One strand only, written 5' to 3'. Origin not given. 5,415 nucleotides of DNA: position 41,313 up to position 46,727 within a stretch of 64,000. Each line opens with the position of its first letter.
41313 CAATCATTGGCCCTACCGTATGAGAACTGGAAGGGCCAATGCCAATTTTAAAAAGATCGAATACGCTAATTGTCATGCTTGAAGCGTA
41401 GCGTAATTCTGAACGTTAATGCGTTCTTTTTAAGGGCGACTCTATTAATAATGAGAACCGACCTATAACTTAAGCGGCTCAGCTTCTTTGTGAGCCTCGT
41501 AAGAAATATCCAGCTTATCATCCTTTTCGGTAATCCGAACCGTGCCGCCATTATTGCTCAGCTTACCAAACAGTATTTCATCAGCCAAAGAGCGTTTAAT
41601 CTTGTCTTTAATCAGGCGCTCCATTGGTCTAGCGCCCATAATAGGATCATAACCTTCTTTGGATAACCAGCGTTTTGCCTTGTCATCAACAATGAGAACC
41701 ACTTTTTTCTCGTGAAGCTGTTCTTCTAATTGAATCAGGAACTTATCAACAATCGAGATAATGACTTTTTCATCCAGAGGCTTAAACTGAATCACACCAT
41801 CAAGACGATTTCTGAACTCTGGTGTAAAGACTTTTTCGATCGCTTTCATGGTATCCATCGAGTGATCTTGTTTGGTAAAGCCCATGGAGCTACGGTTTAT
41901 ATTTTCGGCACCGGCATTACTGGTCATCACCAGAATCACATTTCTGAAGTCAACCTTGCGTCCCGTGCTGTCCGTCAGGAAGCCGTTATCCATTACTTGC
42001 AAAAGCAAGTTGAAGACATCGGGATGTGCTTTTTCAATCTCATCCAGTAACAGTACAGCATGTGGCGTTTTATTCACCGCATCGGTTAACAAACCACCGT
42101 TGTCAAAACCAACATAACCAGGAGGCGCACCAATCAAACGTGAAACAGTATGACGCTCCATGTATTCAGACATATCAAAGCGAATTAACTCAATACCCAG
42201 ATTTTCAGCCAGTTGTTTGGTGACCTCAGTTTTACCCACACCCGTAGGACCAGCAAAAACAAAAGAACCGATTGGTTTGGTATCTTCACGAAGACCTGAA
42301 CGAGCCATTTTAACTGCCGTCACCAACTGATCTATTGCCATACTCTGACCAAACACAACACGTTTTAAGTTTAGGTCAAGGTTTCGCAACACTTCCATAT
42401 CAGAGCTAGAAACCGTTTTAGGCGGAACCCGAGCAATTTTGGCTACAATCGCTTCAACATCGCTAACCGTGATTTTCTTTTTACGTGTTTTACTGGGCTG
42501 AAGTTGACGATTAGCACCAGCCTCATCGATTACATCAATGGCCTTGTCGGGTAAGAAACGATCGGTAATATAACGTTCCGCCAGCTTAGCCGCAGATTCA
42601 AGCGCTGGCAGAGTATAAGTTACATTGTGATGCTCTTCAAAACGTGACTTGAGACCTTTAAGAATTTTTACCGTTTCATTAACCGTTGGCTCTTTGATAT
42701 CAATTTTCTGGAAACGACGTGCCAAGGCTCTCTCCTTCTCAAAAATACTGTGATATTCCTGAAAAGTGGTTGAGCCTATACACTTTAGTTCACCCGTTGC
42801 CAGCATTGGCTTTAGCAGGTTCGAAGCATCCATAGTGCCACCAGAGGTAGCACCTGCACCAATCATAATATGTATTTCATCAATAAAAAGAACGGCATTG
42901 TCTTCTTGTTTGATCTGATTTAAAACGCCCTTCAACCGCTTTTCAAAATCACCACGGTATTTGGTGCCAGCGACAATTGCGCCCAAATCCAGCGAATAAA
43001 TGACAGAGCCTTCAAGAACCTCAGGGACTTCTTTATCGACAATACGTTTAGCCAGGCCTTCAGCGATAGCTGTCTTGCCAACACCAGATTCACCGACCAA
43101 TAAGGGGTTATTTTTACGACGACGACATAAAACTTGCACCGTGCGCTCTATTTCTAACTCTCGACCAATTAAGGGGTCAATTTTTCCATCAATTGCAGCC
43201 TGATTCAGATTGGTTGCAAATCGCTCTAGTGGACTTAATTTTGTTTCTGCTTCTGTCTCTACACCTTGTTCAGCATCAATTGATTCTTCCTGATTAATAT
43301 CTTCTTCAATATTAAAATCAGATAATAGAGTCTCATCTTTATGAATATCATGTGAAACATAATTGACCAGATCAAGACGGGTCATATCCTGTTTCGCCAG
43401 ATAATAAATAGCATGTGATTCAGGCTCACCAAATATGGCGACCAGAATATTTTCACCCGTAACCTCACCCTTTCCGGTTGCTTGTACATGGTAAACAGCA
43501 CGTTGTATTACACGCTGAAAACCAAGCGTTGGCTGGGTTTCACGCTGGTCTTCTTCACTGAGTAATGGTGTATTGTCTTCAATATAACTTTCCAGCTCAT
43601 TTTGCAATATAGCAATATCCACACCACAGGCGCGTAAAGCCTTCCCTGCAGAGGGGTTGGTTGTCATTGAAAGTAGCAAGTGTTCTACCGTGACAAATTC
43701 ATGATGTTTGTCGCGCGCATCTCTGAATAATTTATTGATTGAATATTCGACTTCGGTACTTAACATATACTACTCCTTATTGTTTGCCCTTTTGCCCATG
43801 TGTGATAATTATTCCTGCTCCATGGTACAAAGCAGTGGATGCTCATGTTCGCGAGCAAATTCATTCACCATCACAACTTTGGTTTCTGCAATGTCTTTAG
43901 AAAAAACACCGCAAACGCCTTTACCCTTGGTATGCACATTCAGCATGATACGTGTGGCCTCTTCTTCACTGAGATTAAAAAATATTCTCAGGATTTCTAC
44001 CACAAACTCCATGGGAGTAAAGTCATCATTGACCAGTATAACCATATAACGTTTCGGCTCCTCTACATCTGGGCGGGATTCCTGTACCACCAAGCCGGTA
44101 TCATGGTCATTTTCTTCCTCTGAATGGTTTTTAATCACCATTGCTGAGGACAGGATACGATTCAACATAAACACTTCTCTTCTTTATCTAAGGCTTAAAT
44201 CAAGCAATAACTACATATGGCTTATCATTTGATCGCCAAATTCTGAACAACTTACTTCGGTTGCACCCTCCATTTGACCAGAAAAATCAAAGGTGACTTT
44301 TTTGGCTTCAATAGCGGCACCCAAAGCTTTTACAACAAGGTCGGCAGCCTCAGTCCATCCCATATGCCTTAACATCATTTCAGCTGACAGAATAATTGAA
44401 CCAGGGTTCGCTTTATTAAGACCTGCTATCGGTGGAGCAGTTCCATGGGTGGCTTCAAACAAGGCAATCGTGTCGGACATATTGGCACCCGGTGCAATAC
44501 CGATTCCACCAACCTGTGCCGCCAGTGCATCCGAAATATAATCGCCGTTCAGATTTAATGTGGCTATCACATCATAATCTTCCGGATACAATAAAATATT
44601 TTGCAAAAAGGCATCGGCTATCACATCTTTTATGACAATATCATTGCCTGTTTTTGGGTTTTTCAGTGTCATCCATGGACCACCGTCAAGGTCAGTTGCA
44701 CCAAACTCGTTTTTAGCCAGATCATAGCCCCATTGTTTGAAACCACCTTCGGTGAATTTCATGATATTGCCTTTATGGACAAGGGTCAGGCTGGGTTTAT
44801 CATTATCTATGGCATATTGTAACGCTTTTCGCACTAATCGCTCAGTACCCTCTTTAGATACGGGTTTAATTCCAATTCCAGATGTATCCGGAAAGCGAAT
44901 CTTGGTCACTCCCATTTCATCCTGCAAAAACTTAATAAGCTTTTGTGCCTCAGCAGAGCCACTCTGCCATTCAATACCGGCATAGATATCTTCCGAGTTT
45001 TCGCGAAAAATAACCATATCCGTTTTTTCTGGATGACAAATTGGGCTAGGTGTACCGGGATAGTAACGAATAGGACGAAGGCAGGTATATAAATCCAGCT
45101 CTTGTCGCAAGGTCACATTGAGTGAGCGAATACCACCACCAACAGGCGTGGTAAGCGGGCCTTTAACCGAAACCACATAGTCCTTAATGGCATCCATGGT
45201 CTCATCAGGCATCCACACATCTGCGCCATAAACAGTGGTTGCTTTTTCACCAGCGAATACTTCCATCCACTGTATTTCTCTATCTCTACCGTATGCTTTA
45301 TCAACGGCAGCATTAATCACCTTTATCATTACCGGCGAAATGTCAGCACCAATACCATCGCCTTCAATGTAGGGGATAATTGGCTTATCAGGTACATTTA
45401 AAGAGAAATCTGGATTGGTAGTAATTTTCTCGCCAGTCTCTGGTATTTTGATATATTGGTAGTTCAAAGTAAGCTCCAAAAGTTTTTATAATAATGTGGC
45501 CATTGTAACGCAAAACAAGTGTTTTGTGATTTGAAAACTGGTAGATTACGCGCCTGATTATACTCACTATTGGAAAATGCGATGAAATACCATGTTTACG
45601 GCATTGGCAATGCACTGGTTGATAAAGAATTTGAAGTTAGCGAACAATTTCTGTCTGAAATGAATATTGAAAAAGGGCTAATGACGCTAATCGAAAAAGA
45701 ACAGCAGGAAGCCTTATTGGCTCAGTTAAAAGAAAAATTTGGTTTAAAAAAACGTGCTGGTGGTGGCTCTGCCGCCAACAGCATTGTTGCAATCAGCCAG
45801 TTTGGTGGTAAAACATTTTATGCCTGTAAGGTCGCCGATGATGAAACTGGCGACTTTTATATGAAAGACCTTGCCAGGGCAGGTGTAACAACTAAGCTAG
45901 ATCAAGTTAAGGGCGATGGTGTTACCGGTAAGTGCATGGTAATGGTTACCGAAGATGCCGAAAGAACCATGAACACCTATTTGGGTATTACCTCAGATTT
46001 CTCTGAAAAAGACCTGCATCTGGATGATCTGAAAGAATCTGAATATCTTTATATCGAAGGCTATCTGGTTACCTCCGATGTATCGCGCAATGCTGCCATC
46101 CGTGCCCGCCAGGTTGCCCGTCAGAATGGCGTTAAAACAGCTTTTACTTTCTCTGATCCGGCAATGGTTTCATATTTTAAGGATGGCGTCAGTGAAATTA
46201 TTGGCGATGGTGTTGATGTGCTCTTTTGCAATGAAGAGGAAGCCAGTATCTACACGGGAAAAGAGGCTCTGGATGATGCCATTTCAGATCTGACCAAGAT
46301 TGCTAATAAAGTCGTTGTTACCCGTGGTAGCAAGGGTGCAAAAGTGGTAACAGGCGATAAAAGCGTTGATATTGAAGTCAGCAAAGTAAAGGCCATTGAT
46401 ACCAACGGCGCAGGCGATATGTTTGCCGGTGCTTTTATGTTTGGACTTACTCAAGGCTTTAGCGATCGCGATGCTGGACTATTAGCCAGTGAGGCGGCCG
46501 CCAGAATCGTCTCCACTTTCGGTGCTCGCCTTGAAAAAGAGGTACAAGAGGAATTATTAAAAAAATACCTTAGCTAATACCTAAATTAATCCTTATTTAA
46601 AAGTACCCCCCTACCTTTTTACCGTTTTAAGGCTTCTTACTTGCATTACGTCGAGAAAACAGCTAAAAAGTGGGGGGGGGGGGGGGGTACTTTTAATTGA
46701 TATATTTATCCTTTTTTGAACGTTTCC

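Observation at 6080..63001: Dense family of ~35-bp C6-7-core repeats: 16 motif copies at 14 loci in 64 kb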

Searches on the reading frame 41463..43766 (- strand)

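Call 60: search_protein_families(library=pfam, max_evalue=0.00001, proteins=[window:41463-43766:-])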
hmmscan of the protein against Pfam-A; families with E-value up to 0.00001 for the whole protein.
window:41463-43766:- (767 aa): 14 families
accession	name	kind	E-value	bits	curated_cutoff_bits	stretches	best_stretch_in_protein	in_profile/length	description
PF07724.20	AAA_2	-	1.9e-65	220.4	27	1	497-656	1-164/166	AAA domain (Cdc48 subfamily)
PF17871.7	AAA_lid_9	-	1e-27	96.5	22.8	1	362-458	2-95/104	AAA lid domain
PF00004.35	AAA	-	1.2e-25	90.9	21.2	2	222-335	2-110/131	ATPase family associated with various cellular activities (AAA)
PF10431.15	ClpB_D2-small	-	7.8e-25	87.2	21.9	1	664-745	1-81/81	C-terminal, D2-small domain, of ClpB protein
PF07728.20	AAA_5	-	1.1e-17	64.8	22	1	502-620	2-125/139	AAA domain (dynein-related subfamily)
PF13401.12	AAA_22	-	4.7e-12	46.8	27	1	501-594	7-110/130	AAA domain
PF13191.12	AAA_16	-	8.2e-12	46.4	32.6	1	198-291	1-88/167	AAA ATPase domain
PF02861.25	Clp_N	-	1.5e-11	44.7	20.7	1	17-62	5-52/53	Clp amino terminal domain, pathogenicity island component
PF00158.32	Sigma54_activat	-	1.5e-08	34.9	20.2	0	501-618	24-143/168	Sigma-54 interaction domain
PF12775.13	AAA_7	-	1.2e-07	31.9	25.8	0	214-299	29-110/181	P-loop containing dynein motor region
PF13173.12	AAA_14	-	2.2e-06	28.1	27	0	503-595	6-88/129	AAA domain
PF05496.18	RuvB_N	-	2.4e-06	27.8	27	0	472-527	10-61/159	Holliday junction DNA helicase RuvB P-loop domain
PF01078.27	Mg_chelatase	-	6.4e-06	26.1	20.3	0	219-260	23-64/207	Magnesium chelatase, subunit ChlI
PF05621.17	TniB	-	7.3e-06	26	22.4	0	207-358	24-185/189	Bacterial TniB protein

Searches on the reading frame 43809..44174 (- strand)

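Call 61: search_protein_families(library=pfam, max_evalue=0.00001, proteins=[window:43809-44174:-])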
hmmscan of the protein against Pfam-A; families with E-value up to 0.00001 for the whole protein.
window:43809-44174:- (121 aa): 1 family
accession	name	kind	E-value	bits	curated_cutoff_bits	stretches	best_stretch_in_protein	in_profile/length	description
PF02617.22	ClpS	-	1.9e-34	117.7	23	1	38-117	1-80/80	ATP-dependent Clp protease adaptor protein ClpS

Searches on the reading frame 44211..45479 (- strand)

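Call 61: search_protein_families(library=pfam, max_evalue=0.00001, proteins=[window:44211-45479:-])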
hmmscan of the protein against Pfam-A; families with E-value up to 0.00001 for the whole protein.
window:44211-45479:- (422 aa): 1 family
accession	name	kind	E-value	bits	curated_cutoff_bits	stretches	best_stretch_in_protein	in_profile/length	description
PF00180.25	Iso_dh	-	1.7e-86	291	27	1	35-417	2-347/348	Isocitrate/isopropylmalate dehydrogenase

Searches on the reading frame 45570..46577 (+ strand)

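Call 61: search_protein_families(library=pfam, max_evalue=0.00001, proteins=[window:45570-46577:+])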
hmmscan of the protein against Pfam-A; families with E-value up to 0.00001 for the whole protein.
window:45570-46577:+ (335 aa): 1 family
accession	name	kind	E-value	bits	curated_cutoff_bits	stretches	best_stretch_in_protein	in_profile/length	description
PF00294.29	PfkB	-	1.8e-56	192.2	25.8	1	53-321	25-297/302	pfkB family carbohydrate kinase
